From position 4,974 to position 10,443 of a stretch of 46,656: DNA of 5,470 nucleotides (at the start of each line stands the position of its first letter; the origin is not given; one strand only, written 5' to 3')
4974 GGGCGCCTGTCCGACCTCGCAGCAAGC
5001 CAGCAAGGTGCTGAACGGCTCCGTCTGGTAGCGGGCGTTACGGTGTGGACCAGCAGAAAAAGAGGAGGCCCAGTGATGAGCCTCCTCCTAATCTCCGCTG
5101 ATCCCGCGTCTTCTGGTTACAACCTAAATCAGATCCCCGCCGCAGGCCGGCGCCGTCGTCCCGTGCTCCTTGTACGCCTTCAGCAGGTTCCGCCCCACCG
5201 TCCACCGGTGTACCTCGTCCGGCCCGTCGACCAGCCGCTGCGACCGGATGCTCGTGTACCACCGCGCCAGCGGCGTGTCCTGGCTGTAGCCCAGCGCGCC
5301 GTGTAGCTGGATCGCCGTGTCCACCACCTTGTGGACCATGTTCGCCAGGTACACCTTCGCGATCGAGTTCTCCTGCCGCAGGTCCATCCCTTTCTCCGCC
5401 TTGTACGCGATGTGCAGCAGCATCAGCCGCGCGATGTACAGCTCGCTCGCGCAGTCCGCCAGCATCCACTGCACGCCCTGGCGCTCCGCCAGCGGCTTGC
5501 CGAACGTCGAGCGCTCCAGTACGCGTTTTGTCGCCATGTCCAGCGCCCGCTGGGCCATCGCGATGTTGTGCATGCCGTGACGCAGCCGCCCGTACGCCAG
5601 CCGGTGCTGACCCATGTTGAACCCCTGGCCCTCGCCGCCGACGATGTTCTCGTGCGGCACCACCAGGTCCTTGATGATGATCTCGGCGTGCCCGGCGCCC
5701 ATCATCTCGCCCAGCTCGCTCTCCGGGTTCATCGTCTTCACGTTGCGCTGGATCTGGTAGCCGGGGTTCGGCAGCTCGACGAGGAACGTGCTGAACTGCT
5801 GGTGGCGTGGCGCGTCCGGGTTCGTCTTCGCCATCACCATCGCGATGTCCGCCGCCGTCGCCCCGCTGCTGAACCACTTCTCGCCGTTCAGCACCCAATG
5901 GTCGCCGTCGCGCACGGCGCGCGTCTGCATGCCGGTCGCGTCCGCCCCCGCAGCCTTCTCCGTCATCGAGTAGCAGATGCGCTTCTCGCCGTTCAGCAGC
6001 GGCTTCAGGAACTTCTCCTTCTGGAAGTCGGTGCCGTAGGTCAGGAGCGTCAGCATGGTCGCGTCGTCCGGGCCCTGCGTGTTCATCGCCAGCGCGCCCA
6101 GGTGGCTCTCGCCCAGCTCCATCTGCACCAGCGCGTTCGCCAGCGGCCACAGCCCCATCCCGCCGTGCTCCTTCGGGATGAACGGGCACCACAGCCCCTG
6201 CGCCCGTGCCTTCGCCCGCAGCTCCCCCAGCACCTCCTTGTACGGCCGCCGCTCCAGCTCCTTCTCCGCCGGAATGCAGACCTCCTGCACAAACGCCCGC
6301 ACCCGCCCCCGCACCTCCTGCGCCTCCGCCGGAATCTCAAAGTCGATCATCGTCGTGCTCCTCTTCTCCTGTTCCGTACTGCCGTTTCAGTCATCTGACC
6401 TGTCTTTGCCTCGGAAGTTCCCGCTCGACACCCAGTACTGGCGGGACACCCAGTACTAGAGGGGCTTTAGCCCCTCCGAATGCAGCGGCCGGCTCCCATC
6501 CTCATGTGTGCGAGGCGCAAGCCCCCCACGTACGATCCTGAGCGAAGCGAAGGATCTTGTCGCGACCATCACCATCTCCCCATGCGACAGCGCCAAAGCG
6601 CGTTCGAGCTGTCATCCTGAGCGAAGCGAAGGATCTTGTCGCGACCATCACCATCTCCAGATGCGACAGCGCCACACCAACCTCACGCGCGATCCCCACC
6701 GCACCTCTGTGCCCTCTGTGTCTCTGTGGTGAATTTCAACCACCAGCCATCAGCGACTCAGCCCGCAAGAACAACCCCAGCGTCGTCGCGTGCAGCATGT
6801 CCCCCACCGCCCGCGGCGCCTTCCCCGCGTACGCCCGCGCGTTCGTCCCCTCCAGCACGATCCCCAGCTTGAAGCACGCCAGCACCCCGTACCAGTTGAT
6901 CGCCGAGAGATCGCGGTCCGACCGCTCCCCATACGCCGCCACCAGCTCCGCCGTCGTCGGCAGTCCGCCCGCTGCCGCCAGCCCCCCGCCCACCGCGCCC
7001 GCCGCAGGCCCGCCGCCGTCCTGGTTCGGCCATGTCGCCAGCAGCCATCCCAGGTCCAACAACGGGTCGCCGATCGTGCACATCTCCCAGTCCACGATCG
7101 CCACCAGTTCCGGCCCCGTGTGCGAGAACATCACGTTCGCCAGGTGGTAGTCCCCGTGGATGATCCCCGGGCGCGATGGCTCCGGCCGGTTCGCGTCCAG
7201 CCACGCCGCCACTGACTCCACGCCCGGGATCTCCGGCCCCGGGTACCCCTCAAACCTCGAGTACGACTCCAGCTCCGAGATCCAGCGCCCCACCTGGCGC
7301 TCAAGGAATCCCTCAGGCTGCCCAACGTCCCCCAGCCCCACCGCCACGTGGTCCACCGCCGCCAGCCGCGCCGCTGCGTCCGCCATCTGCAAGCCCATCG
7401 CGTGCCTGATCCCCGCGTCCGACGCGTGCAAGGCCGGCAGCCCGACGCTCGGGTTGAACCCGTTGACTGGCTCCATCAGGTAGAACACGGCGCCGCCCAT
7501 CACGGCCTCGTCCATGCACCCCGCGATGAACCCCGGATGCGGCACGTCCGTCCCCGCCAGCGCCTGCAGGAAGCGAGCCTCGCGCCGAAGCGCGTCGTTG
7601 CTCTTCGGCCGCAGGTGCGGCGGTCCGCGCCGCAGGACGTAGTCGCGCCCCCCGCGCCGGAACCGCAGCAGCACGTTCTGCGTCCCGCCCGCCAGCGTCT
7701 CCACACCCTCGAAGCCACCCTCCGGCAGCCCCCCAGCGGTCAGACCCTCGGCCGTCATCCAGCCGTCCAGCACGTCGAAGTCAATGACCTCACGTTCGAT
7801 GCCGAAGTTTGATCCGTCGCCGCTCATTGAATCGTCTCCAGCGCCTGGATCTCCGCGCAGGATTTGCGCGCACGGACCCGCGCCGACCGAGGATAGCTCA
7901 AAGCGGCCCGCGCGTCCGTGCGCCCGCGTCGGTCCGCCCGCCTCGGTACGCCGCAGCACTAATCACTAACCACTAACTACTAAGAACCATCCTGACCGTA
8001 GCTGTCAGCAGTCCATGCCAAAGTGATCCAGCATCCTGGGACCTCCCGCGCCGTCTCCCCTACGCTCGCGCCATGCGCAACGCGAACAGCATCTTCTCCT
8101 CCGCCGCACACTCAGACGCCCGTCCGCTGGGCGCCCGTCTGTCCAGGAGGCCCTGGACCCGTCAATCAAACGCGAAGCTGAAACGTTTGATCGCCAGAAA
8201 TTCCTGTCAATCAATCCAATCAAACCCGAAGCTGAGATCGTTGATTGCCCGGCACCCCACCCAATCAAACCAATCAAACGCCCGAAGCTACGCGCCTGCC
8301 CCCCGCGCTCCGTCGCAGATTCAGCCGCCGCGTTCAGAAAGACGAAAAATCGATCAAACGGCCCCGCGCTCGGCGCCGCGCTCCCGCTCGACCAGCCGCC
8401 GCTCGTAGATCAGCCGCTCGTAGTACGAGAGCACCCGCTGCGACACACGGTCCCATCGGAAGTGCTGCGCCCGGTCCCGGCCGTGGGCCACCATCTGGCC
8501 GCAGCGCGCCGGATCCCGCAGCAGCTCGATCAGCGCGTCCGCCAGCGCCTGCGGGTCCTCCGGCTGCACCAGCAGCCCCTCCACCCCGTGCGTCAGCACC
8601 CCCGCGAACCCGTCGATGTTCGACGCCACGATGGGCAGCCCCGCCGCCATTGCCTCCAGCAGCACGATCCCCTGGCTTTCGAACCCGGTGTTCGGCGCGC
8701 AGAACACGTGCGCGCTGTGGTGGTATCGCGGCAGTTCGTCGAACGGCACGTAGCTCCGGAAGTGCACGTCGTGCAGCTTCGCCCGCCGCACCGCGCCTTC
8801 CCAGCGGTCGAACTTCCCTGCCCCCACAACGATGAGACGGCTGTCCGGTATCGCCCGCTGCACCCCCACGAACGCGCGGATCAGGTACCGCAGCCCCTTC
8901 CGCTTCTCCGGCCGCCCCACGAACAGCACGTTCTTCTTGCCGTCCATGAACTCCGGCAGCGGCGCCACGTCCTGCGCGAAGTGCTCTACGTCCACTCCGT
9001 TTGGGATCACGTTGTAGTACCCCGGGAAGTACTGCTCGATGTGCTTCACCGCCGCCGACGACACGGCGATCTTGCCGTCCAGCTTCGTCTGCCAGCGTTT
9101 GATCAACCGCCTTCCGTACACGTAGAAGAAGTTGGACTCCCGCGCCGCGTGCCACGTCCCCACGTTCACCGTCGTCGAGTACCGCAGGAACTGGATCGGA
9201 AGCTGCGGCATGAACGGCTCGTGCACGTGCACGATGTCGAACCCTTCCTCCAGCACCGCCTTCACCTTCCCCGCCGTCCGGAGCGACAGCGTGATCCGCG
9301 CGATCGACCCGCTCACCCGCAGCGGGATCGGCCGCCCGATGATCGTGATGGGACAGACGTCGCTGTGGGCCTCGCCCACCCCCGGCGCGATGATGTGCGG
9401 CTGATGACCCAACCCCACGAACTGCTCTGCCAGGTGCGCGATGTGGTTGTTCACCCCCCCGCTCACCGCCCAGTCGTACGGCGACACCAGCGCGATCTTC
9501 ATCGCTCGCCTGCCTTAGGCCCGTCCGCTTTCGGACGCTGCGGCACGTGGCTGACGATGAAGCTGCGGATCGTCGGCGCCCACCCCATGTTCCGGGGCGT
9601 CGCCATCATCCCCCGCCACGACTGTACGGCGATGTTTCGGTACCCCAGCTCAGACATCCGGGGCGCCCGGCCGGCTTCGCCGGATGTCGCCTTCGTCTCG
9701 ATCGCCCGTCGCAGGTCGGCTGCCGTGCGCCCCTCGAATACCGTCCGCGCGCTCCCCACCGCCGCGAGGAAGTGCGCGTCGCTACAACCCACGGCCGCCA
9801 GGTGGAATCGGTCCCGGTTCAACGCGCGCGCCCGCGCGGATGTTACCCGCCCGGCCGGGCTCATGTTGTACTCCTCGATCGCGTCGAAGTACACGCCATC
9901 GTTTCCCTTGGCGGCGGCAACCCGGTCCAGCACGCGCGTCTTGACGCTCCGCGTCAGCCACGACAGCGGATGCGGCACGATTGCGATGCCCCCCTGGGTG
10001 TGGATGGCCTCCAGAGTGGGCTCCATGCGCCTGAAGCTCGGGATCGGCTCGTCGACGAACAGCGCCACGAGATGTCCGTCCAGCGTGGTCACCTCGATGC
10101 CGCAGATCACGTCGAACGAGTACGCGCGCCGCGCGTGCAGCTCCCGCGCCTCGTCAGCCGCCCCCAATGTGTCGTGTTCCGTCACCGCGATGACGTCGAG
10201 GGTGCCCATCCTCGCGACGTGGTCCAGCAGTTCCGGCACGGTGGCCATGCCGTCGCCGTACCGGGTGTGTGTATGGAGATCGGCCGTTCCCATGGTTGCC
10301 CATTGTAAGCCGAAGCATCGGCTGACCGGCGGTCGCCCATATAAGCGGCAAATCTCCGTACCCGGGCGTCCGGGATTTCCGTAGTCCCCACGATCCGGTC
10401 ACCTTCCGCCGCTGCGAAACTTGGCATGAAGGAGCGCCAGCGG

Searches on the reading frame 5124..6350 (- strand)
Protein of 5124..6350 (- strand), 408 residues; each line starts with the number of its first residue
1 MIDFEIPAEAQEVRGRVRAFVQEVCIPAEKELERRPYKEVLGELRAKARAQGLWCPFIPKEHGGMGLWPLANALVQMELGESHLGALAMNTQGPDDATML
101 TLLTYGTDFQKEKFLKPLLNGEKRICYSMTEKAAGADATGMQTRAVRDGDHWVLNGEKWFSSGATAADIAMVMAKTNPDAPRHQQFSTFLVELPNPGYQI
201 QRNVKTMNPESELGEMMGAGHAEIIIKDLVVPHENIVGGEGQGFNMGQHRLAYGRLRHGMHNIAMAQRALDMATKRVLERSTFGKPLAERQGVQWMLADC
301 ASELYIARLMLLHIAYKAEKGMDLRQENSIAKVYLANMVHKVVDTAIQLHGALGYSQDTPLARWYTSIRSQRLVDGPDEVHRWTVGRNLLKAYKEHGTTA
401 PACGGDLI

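Call 9: search_protein_families(library=pfam, proteins=[window:5124-6350:-], max_evalue=0.001)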
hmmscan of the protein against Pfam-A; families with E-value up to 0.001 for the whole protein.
window:5124-6350:- (408 aa): 4 families
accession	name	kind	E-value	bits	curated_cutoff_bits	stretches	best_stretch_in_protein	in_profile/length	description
PF00441.29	Acyl-CoA_dh_1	-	3.4e-39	134.8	22.4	1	241-390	1-150/150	Acyl-CoA dehydrogenase, C-terminal domain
PF02770.24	Acyl-CoA_dh_M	-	9.6e-22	77.4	33.3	1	126-205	1-80/97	Acyl-CoA dehydrogenase, middle domain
PF02771.21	Acyl-CoA_dh_N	-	6.6e-18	65.6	22.9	1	8-122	2-113/113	Acyl-CoA dehydrogenase, N-terminal domain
PF08028.16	Acyl-CoA_dh_2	-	2.7e-15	57.3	22.7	1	258-365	3-120/134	Acyl-CoA dehydrogenase, C-terminal domain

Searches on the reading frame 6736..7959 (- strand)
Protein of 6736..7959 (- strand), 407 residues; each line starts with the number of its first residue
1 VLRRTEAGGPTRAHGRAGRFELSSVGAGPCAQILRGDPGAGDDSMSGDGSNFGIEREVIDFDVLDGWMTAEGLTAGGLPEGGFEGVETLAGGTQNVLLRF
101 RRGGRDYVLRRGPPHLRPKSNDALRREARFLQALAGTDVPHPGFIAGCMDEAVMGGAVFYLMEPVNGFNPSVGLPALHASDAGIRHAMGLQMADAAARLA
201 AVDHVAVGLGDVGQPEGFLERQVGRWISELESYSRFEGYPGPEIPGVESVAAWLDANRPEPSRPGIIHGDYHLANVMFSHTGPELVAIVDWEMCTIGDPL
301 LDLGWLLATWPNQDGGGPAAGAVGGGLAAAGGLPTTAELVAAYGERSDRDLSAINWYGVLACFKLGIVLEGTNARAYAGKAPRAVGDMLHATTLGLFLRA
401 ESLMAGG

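Call 9: search_protein_families(library=pfam, proteins=[window:6736-7959:-], max_evalue=0.001)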
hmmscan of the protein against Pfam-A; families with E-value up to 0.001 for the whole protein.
window:6736-7959:- (407 aa): 2 families
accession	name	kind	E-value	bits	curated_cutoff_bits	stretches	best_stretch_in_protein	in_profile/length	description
PF01636.29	APH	-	3.2e-40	138.8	23.2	1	87-327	3-230/239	Phosphotransferase enzyme family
PF02958.26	EcKL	-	9.6e-07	28.8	22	1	266-313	217-267/294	Ecdysteroid kinase-like family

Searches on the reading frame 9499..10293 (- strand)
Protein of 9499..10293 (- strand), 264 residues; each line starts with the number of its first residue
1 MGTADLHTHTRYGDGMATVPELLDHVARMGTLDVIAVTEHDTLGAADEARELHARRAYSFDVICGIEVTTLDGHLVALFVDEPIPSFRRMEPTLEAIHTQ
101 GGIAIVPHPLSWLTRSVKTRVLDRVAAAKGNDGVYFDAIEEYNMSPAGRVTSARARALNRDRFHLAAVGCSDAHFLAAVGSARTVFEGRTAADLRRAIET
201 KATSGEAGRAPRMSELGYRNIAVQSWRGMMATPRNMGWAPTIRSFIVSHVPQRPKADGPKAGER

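Call 9: search_protein_families(library=pfam, proteins=[window:9499-10293:-], max_evalue=0.001)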
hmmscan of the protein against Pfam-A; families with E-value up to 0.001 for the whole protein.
window:9499-10293:- (264 aa): 2 families
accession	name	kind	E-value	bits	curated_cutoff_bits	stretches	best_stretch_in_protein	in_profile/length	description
PF13263.12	PHP_C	-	1.7e-09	37.5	21.3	1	161-200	12-53/56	PHP-associated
PF02811.25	PHP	-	1e-06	29.6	26.4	1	5-71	1-66/164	PHP domain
